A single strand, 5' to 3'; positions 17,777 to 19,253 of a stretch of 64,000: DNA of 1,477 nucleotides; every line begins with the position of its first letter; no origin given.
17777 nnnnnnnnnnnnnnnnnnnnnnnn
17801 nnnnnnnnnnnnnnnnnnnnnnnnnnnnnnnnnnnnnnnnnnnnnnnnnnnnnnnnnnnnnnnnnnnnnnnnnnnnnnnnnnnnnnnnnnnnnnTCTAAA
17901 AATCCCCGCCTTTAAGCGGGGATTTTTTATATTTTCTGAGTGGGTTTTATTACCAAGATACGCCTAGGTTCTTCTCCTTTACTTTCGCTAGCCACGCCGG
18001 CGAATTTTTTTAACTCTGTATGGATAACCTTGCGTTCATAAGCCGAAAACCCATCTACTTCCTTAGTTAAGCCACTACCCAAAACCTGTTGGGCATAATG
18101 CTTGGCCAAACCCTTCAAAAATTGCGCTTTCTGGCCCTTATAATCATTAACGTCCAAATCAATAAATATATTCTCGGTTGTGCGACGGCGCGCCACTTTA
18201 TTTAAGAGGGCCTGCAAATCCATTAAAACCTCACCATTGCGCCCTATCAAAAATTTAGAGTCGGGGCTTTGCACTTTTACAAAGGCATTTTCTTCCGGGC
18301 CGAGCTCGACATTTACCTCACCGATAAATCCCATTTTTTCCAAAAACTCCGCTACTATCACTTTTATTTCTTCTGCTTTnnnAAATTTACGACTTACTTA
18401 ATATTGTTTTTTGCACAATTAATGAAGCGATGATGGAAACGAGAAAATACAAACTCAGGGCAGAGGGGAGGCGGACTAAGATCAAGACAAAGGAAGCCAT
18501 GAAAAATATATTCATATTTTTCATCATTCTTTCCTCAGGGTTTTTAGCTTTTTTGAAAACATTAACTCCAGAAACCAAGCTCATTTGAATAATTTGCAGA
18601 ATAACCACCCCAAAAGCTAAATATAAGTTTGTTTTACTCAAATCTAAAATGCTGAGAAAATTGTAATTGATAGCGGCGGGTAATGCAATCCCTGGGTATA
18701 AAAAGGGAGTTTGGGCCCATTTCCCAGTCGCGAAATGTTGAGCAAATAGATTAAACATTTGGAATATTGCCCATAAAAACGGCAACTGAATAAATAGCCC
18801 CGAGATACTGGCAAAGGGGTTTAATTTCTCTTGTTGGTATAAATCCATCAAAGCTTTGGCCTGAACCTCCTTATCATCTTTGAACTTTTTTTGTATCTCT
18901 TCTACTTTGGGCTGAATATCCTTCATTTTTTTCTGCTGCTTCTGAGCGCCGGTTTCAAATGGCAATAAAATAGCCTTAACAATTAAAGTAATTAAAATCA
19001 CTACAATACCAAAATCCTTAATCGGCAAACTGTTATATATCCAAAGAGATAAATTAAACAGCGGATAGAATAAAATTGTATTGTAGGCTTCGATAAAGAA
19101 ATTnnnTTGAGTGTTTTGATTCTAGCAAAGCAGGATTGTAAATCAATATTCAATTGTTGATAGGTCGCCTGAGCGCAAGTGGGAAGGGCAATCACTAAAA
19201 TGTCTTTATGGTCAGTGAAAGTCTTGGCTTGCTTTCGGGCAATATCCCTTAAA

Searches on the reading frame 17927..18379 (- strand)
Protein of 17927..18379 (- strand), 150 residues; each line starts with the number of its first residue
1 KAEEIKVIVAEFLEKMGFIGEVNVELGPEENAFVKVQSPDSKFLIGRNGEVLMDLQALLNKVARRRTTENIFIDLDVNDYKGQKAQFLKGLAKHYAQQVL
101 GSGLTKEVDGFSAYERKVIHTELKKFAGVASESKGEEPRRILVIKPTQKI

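Call 73: search_protein_families(library=pfam, proteins=[window:17927-18379:-], max_evalue=0.001)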
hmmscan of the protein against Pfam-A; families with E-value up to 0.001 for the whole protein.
window:17927-18379:- (150 aa): 2 families
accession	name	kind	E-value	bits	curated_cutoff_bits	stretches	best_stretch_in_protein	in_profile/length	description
PF01424.28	R3H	-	2.1e-12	47.3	26.8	1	86-146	1-60/60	R3H domain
PF13083.13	KH_KhpA-B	-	0.00012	22.4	32.1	1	7-67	6-66/73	KhpA/KhpB, KH domain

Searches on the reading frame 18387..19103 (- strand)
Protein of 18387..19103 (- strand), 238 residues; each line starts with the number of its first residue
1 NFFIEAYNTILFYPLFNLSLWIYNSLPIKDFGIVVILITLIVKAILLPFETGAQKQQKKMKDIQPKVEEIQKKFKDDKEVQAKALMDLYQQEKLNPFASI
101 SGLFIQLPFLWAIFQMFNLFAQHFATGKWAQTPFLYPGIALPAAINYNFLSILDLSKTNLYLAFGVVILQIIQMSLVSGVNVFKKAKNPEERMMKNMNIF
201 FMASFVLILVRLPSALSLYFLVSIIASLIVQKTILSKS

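Call 73: search_protein_families(library=pfam, proteins=[window:18387-19103:-], max_evalue=0.001)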
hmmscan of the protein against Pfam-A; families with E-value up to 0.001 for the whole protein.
window:18387-19103:- (238 aa): 1 family
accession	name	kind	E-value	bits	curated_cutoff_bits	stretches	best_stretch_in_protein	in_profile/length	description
PF02096.25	60KD_IMP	-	3.2e-34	118.7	35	1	31-234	1-161/163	60Kd inner membrane protein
